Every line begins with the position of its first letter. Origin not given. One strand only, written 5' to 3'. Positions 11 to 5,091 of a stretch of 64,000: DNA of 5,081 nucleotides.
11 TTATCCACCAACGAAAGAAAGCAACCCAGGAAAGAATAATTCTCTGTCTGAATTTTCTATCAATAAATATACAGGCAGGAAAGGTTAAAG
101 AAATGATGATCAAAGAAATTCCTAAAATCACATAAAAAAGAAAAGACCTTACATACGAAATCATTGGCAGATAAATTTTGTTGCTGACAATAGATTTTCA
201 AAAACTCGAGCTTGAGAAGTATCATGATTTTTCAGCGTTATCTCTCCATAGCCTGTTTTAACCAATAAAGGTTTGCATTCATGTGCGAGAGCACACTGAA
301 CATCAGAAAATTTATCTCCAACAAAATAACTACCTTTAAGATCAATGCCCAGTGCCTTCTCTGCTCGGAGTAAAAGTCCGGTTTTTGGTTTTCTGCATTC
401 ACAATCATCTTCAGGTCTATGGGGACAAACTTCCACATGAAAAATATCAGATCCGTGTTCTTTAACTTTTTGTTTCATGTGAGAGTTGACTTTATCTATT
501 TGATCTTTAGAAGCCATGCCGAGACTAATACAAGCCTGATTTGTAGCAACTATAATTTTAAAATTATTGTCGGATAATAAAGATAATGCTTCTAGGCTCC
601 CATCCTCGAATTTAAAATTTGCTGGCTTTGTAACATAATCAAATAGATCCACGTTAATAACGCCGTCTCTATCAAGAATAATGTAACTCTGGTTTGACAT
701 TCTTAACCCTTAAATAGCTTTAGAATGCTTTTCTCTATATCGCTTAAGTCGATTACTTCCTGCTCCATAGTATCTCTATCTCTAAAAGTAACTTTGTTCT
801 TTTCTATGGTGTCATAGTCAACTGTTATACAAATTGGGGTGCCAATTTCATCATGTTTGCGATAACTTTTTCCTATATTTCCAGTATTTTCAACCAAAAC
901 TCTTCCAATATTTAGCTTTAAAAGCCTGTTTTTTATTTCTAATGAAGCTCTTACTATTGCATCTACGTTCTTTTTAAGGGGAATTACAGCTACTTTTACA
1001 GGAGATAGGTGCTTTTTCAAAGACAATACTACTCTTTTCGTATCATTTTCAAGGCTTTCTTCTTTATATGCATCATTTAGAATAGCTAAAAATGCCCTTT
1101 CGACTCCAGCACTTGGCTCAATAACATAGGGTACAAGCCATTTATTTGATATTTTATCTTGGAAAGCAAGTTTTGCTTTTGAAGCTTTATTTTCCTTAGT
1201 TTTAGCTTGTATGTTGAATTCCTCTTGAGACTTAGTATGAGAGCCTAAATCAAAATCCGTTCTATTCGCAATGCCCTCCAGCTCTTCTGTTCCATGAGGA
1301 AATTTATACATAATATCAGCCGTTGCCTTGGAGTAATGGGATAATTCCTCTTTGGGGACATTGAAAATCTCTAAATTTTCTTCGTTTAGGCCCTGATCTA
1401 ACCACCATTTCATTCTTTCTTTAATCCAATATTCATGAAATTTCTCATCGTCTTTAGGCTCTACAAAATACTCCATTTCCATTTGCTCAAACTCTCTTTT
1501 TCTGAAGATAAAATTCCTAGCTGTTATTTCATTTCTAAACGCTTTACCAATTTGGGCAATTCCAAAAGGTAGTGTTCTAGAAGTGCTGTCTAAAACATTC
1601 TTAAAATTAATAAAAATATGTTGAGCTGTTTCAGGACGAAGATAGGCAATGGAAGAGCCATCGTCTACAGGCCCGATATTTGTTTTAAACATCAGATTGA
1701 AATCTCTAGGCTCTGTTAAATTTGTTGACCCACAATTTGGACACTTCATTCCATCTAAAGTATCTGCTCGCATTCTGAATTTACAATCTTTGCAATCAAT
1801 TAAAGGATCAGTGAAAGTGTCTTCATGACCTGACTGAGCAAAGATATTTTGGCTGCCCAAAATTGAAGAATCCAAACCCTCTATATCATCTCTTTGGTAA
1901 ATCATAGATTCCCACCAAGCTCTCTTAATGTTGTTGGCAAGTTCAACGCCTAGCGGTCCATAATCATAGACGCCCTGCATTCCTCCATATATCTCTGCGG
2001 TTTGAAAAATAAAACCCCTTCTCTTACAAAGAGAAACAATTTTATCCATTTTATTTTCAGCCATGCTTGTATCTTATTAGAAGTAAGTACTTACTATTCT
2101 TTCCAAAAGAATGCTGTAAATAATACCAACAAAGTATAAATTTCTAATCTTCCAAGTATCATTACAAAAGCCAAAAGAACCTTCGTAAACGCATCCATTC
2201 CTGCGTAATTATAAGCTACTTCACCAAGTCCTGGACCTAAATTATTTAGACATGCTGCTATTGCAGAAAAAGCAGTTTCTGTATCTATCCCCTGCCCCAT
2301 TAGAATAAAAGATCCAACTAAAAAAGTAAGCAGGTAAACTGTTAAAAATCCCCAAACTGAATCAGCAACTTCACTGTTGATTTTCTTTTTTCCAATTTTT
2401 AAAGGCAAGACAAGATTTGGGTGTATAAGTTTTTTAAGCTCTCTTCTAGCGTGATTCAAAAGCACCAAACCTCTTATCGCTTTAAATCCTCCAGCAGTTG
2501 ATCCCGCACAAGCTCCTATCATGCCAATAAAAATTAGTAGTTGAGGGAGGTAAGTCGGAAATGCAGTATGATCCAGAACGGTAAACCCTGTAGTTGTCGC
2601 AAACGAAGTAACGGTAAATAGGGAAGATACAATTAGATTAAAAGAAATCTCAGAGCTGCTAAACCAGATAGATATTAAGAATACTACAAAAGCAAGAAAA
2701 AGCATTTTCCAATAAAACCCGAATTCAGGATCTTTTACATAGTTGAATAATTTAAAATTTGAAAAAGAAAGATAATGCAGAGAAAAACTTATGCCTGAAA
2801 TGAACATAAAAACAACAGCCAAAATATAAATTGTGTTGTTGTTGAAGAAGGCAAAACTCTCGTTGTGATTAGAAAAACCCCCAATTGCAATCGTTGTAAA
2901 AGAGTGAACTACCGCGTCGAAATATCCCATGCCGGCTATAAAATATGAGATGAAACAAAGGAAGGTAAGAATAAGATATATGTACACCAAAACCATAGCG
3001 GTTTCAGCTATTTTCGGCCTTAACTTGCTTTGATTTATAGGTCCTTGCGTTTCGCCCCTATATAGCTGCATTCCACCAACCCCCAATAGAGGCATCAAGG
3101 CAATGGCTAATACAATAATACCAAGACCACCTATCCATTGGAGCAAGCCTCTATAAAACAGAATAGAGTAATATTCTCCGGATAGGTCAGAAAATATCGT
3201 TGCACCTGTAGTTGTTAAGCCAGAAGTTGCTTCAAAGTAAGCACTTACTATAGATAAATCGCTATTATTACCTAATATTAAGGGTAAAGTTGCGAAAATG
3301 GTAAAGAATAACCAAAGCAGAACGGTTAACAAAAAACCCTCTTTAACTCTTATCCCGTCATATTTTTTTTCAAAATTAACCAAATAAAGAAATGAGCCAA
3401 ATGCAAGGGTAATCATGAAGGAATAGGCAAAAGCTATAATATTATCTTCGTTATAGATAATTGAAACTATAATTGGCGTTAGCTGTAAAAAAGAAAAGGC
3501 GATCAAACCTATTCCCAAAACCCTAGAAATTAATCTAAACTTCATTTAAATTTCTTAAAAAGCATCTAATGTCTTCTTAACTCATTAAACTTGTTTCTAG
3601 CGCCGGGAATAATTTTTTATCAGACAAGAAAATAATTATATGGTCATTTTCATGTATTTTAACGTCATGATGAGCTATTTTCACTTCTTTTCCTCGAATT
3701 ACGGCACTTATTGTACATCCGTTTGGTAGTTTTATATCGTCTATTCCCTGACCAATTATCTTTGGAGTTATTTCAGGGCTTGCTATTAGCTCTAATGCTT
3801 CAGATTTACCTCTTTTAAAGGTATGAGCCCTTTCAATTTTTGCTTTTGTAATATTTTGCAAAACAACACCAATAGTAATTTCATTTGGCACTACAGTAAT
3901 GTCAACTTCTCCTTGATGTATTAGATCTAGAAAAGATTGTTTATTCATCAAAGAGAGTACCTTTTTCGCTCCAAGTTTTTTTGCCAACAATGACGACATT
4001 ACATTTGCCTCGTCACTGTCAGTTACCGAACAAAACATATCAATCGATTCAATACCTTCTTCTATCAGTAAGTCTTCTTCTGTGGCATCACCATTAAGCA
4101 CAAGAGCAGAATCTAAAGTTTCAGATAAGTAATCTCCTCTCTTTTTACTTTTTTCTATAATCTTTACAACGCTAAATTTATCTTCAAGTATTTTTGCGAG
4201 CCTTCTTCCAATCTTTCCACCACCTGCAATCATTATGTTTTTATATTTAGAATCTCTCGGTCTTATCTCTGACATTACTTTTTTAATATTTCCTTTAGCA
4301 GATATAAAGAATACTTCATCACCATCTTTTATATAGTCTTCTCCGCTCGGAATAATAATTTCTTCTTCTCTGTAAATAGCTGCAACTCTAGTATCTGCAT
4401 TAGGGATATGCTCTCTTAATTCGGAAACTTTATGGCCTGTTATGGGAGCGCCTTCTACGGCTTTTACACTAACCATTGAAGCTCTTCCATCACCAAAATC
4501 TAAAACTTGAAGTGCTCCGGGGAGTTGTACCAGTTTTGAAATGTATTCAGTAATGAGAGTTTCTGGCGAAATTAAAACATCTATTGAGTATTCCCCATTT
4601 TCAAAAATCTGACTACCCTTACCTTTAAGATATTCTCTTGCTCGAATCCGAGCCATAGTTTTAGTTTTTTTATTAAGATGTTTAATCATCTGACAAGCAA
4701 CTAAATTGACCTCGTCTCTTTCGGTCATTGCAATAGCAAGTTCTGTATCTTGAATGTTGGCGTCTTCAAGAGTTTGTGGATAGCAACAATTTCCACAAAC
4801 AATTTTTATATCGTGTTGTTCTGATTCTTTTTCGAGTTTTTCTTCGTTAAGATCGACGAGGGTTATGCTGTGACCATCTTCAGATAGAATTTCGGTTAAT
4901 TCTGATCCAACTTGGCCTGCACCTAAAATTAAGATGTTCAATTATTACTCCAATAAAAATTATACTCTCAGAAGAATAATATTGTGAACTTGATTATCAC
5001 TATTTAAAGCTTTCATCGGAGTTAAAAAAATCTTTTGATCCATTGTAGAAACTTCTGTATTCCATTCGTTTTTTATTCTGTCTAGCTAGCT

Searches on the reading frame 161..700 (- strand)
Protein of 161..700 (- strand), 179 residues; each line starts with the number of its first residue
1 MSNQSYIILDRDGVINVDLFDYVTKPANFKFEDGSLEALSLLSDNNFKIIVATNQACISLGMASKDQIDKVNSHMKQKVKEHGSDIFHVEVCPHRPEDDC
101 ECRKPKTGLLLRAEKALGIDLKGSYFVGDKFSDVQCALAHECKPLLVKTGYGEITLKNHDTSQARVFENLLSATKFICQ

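Call 31: search_protein_families(library=pfam, proteins=[window:161-700:-], max_evalue=0.00001)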
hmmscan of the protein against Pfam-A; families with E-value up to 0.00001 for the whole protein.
window:161-700:- (179 aa): 3 families
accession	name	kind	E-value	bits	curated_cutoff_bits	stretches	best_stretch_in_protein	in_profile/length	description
PF13242.12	Hydrolase_like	-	1.6e-10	41.1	22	1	102-171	2-73/75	HAD-hyrolase-like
PF08645.17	PNK3P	-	5.2e-07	30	22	1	26-130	24-126/161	Polynucleotide kinase 3 phosphatase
PF13419.12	HAD_2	-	1.4e-06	29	23.8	0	70-144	104-175/178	Haloacid dehalogenase-like hydrolase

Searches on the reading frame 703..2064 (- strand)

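Call 31: search_protein_families(library=pfam, proteins=[window:703-2064:-], max_evalue=0.00001)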
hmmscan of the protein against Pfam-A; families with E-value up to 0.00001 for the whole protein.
window:703-2064:- (453 aa): 2 families
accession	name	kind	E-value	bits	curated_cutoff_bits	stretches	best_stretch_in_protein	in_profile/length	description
PF03129.25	HGTP_anticodon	-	2.1e-20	73.1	21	1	357-449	1-93/94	Anticodon binding domain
PF00587.30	tRNA-synt_2b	-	2.3e-13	51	29.3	1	137-330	8-177/179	tRNA synthetase class II core domain (G, H, P, S and T)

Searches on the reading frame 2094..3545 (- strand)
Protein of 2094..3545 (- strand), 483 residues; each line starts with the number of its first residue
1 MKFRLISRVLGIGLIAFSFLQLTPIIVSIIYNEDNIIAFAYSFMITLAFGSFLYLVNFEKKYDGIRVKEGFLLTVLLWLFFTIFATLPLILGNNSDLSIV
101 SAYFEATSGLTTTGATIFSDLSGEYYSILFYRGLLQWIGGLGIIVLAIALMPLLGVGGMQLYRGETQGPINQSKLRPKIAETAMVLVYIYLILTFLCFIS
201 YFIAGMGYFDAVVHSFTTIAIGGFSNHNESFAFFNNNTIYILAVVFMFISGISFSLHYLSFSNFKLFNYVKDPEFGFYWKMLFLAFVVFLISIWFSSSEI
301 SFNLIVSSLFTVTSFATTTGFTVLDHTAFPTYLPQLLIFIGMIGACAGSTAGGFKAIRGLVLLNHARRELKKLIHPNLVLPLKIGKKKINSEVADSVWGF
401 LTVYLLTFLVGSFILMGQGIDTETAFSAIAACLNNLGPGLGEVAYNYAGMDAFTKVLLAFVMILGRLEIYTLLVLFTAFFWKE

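Call 31: search_protein_families(library=pfam, proteins=[window:2094-3545:-], max_evalue=0.00001)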
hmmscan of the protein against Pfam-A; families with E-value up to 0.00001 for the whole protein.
window:2094-3545:- (483 aa): 1 family
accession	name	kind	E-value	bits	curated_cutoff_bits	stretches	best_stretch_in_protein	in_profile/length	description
PF02386.22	TrkH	-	4.1e-72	243.7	27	1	38-477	4-491/502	Cation transport protein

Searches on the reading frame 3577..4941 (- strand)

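Call 31: search_protein_families(library=pfam, proteins=[window:3577-4941:-], max_evalue=0.00001)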
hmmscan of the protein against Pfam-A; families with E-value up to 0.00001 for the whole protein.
window:3577-4941:- (454 aa): 10 families
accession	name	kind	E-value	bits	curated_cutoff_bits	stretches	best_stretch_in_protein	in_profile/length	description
PF02254.24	TrkA_N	-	1.7e-47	161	23.8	2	3-105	1-102/116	TrkA-N domain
PF02080.26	TrkA_C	-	6.9e-20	71.2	27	2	156-225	1-69/71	TrkA-C domain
PF13241.12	NAD_binding_7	-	1.4e-09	38.9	22.1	0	2-89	9-85/104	Putative NAD(P)-binding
PF03435.24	Sacchrp_dh_NADP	-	6.8e-09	36.6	25.1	0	3-47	1-48/129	Saccharopine dehydrogenase NADP binding domain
PF01210.29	NAD_Gly3P_dh_N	-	4e-07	30.6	23.1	0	3-98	2-94/158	NAD-dependent glycerol-3-phosphate dehydrogenase N-terminus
PF01488.26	Shikimate_DH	-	4.1e-07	30.6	24.3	0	230-317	9-93/138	Shikimate / quinate 5-dehydrogenase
PF13460.12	NAD_binding_10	-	6.8e-07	29.8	27.2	0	8-61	3-57/184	NAD(P)H-binding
PF03807.23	F420_oxidored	-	1e-06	29.6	21.6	0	3-47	2-48/94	NADP oxidoreductase coenzyme F420-dependent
PF02737.24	3HCDH_N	-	3.5e-06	27.5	22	0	3-45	2-44/180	3-hydroxyacyl-CoA dehydrogenase, NAD binding domain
PF00070.33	Pyr_redox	-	6.5e-06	27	22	0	2-36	1-35/82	Pyridine nucleotide-disulphide oxidoreductase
